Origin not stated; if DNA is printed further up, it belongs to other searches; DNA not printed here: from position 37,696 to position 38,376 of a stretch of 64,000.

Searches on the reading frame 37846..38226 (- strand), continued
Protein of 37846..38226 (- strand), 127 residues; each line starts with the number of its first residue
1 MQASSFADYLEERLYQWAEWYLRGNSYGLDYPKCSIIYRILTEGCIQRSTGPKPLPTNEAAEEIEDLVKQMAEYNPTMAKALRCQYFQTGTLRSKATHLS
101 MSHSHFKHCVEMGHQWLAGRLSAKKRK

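Call 60: fold_search(model_id=the predicted structure, library=pdb)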
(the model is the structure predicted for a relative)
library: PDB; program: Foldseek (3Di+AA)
matches with E <= 10: 149; with E <= 0.001: 0
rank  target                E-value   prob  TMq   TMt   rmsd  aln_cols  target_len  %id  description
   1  6p1b_A                1.2e-01  1.00  0.63  0.54   8.4       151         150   12  Transcription antitermination factor Q21 (released 2019-06-26)
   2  6p1c                  2.5e-01  0.92  0.51  0.45   9.1       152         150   12  Transcription antitermination factor Q21, SeMet-derivative (released 2019-06-26)
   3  6p1a_C                3.2e-01  0.97  0.58  0.50   8.6       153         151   12  Transcription antitermination factor Q21 in complex with Q21-binding-element DNA (released 2019-06-26)
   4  6p1b_B                3.8e-01  0.94  0.57  0.50   7.9       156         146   12  Transcription antitermination factor Q21 (released 2019-06-26)
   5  6dv9_F                4.9e-01  0.77  0.37  0.29  11.4        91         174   15  Crystal structure of Mycobacterium tuberculosis transcription initiation complex(ECF sigma factor L) containing 5nt RN (released 2019-02-20)
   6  6jny_B                5.2e-01  0.95  0.60  0.56   7.3       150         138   11  Crystal structure of bacteriophage 21 Q protein (released 2019-06-12)
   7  6p18_Q                5.2e-01  0.82  0.44  0.37  10.7       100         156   15  Q21 transcription antitermination complex: loading complex (released 2019-06-26)
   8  6p1a_A                6.1e-01  0.84  0.45  0.39   9.1        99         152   14  Transcription antitermination factor Q21 in complex with Q21-binding-element DNA (released 2019-06-26)
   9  6jny_A                8.5e-01  0.87  0.59  0.54   7.7       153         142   12  Crystal structure of bacteriophage 21 Q protein (released 2019-06-12)
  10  8jzt_E                1.1e+00  0.90  0.39  0.66   2.8        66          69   21  The sigF and anti-sigma factor complex (released 2024-10-16)
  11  1ku7_A                1.2e+00  0.91  0.40  0.64   2.7        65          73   14  Crystal Structure of Thermus aquatics RNA Polymerase SigmaA Subunit Region 4 Bound to-35 Element DNA (released 2002-03-29)
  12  6uu7_FFF              1.2e+00  0.41  0.37  0.19  12.0       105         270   11  E. coli sigma-S transcription initiation complex with a 6-nt RNA and an NTP ("Old" crystal soaked with UTP, CTP, ddG (released 2020-08-26)
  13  3hug_K                1.2e+00  0.80  0.38  0.62   4.0        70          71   17  Crystal structure of Mycobacterium tuberculosis anti-sigma factor RslA in complex with -35 promoter binding domain of  (released 2010-03-02)
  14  6p19_Q                1.2e+00  0.57  0.55  0.51  10.1       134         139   15  Q21 transcription antitermination complex: loaded complex (released 2019-06-26)
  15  9a50_A                1.3e+00  0.66  0.36  0.19   6.3        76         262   14  Integrative model of RPSB-RPOC by crosslinking MS and deep learning (released 2024-09-18)
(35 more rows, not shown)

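Call 61: fold_search(model_id=the predicted structure, library=viral)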
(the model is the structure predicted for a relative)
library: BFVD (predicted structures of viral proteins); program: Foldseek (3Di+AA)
matches with E <= 10: 329; with E <= 0.001: 1
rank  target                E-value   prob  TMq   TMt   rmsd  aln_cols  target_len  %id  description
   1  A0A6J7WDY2            5.4e-04  1.00  0.64  0.74   7.4       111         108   22  Uncharacterized protein [uncultured Caudovirales phage]
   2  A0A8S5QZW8            4.7e-03  1.00  0.57  0.44   9.0       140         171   18  DNA-directed RNA polymerase subunit alpha [Myoviridae sp. cteBs22]
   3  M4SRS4                7.2e-03  1.00  0.59  0.59  10.1       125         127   14  (no name in the UniProt tables at hand)
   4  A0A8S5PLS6            8.5e-03  1.00  0.60  0.63   9.9       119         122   21  DNA-directed RNA polymerase subunit alpha [Phage sp. ct17O1]
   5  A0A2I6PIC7            9.5e-03  1.00  0.57  0.60   6.5       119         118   19  Uncharacterized protein [Pseudomonas phage PMBT14]
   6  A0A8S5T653            1.7e-02  1.00  0.62  0.67   6.8       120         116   22  DNA-directed RNA polymerase subunit alpha [Siphoviridae sp. ctMBu2]
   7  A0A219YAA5            3.3e-02  1.00  0.53  0.51   8.0       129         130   16  (no name in the UniProt tables at hand)
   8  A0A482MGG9            5.0e-02  1.00  0.58  0.60   8.0       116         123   17  Uncharacterized protein [Serratia phage Serbin]
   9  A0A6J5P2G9            8.6e-02  0.99  0.49  0.34   9.2       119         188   17  Uncharacterized protein [uncultured Caudovirales phage]
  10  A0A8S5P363            9.1e-02  0.97  0.50  0.45  13.4       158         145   16  Sigma-70, region 4 [Myoviridae sp. ctegP15]
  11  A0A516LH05            1.3e-01  0.99  0.54  0.51   9.3       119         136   18  (no name in the UniProt tables at hand)
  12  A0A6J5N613            1.6e-01  1.00  0.58  0.56   7.8       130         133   12  Uncharacterized protein [uncultured Caudovirales phage]
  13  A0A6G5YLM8            1.8e-01  1.00  0.62  0.49   6.9       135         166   12  (no name in the UniProt tables at hand)
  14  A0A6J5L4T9            2.0e-01  0.69  0.37  0.28  19.0       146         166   16  RNA polymerase sigma-70 region 4 [uncultured Caudovirales phage]
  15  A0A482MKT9            2.3e-01  0.97  0.44  0.58  12.0        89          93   15  Uncharacterized protein [Nodularia phage vB_NspS-kac68v161]
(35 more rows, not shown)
